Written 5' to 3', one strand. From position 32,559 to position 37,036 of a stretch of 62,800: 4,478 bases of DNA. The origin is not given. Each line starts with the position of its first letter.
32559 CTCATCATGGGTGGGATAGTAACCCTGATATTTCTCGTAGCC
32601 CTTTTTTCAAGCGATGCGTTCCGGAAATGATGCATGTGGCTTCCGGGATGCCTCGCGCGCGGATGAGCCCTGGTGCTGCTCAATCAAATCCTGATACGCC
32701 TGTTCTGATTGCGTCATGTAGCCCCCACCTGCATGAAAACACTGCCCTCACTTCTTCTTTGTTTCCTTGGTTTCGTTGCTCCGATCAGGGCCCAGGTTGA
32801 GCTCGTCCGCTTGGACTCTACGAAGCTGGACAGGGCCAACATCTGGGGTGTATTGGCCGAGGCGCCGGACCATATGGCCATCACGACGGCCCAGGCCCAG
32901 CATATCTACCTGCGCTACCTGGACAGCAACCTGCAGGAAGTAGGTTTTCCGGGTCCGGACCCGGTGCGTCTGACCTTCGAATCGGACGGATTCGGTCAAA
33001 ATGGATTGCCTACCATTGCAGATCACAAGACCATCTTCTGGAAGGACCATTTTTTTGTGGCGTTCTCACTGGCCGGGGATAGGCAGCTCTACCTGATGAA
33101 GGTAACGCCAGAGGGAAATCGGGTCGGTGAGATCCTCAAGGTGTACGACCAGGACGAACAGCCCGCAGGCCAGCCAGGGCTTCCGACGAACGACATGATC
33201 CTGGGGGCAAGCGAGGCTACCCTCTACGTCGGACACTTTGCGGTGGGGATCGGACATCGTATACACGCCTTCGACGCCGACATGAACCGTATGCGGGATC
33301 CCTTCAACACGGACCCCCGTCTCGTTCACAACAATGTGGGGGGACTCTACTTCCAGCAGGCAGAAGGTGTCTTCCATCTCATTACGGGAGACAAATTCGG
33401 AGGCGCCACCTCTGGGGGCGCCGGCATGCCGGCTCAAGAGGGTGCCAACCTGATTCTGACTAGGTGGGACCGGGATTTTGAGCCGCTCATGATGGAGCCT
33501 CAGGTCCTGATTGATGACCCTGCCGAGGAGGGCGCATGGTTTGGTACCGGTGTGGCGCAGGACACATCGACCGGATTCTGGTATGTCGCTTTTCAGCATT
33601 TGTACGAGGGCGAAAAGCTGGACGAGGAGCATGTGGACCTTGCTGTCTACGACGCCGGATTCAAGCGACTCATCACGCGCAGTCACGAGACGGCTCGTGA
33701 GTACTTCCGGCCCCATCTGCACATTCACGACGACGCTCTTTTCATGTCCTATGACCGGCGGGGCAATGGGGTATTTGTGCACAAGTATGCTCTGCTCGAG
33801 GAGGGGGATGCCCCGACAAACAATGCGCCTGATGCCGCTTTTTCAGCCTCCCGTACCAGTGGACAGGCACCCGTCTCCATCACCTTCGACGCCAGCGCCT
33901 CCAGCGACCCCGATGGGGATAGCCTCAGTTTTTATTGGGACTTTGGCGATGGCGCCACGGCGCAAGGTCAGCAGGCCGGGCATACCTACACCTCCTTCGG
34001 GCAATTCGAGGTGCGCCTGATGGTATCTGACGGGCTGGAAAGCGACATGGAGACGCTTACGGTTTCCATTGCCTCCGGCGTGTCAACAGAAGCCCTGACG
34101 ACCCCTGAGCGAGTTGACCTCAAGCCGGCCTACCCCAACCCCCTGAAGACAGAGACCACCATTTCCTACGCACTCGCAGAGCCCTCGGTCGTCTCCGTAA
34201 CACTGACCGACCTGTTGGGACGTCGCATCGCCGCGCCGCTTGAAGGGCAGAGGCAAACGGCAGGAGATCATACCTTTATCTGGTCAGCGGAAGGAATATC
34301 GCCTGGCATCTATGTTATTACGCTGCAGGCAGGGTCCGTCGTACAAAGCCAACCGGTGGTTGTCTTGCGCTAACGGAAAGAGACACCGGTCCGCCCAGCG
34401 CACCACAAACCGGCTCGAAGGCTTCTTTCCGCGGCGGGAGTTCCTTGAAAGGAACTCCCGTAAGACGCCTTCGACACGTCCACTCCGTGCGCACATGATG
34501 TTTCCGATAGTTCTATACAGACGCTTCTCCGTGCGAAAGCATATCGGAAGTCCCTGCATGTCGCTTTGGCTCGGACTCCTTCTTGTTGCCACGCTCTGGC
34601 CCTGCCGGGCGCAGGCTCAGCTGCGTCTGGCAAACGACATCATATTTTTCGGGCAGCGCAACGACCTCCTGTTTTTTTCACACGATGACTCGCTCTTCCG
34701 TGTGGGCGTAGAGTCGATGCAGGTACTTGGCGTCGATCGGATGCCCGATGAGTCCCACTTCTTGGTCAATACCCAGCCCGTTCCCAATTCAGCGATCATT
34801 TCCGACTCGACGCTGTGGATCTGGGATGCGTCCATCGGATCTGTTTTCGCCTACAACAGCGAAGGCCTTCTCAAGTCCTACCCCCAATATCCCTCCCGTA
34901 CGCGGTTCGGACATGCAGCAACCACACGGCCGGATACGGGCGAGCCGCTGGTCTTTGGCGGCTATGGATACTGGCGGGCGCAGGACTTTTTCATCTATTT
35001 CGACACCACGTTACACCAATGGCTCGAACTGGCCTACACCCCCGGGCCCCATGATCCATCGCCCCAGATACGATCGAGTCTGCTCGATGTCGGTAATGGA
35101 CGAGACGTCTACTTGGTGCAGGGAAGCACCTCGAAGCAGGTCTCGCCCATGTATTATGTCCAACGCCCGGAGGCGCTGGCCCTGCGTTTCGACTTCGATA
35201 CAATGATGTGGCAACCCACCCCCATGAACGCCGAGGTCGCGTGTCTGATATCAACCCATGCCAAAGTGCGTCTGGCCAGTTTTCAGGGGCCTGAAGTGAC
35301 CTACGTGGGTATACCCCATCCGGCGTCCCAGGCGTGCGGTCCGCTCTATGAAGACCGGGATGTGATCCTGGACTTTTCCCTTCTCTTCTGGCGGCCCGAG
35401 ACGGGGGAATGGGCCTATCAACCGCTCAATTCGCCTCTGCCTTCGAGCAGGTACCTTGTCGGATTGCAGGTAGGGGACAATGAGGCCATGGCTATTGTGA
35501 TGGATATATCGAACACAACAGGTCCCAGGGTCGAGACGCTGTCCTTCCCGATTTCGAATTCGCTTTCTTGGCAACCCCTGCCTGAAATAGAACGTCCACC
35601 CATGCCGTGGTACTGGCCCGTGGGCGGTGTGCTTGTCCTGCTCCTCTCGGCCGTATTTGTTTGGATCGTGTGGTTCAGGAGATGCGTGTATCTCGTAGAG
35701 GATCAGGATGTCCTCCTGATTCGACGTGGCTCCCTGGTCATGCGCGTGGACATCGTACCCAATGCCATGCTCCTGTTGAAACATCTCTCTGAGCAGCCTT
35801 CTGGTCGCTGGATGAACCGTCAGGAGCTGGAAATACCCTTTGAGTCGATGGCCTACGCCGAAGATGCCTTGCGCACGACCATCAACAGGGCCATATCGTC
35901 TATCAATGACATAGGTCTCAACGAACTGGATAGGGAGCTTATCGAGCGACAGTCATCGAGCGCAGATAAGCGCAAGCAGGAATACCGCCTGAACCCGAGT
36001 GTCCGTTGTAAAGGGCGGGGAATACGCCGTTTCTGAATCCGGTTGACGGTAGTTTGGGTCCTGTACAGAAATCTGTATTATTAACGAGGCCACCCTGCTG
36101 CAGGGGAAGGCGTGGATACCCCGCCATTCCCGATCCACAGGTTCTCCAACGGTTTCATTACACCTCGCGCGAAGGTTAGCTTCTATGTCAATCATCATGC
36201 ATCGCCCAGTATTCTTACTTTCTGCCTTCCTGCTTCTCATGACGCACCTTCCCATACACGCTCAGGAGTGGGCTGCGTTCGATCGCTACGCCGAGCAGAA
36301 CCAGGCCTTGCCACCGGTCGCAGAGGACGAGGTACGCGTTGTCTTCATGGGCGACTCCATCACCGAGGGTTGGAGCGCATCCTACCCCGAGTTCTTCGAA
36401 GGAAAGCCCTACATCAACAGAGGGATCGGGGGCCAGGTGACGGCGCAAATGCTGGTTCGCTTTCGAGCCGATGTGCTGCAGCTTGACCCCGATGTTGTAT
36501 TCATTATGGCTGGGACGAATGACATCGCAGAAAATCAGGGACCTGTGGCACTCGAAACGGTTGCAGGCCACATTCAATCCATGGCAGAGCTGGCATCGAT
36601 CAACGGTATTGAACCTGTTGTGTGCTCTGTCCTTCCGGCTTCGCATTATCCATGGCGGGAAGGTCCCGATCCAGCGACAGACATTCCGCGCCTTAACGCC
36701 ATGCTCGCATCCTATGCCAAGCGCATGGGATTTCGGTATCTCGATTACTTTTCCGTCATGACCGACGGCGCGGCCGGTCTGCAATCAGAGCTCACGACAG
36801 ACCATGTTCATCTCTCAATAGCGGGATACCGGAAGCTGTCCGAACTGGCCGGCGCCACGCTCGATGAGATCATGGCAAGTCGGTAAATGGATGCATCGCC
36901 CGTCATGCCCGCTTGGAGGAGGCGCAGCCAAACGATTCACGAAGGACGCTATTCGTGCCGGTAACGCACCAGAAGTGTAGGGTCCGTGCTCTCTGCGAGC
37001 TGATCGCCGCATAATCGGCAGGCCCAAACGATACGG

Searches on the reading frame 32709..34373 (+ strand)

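Call 8: search_protein_families(library=pfam, proteins=[window:32709-34373:+], max_evalue=0.001)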
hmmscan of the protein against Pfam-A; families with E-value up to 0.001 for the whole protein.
window:32709-34373:+ (554 aa): 4 families
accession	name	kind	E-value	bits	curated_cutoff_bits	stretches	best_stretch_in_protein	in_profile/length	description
PF18911.6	PKD_4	-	1.5e-19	70.2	27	1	371-452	1-81/85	PKD domain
PF00801.26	PKD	-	1.9e-14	53.8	23.5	1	377-453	3-79/80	PKD domain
PF18962.6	Por_Secre_tail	-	1.2e-05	25.9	27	1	475-546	2-69/75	Secretion system C-terminal sorting domain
PF21027.3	Sde0182_C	-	9.6e-05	23.3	27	1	391-410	2-21/83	Cellulose-binding protein Sde0182, C-terminal domain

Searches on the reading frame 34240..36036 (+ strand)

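Call 8: search_protein_families(library=pfam, proteins=[window:34240-36036:+], max_evalue=0.001)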
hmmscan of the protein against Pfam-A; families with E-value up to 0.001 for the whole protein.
window:34240-36036:+ (598 aa): 1 family
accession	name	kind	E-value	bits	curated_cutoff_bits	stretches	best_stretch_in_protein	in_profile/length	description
PF24681.1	Kelch_KLHDC2_KLHL20_DRC7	-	0.00018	21.3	50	1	221-340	50-157/221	KLHDC2/KLHL20/DRC7 Kelch-repeats domain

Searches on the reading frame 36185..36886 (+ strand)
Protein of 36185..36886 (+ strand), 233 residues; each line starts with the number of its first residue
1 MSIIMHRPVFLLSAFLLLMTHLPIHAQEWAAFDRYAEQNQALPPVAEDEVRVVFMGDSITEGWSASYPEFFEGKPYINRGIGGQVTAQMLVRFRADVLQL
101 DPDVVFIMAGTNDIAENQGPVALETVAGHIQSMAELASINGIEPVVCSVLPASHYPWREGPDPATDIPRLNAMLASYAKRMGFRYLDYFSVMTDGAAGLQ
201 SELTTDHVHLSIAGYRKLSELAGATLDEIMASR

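Call 8: search_protein_families(library=pfam, proteins=[window:36185-36886:+], max_evalue=0.001)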
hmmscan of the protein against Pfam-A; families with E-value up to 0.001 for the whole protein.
window:36185-36886:+ (233 aa): 2 families
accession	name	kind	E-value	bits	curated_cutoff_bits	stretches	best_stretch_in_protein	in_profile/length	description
PF13472.12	Lipase_GDSL_2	-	1.2e-27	98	32.9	1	54-216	1-177/178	GDSL-like Lipase/Acylhydrolase family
PF00657.28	Lipase_GDSL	-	9.8e-19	68.8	23.6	1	52-220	1-206/208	GDSL-like Lipase/Acylhydrolase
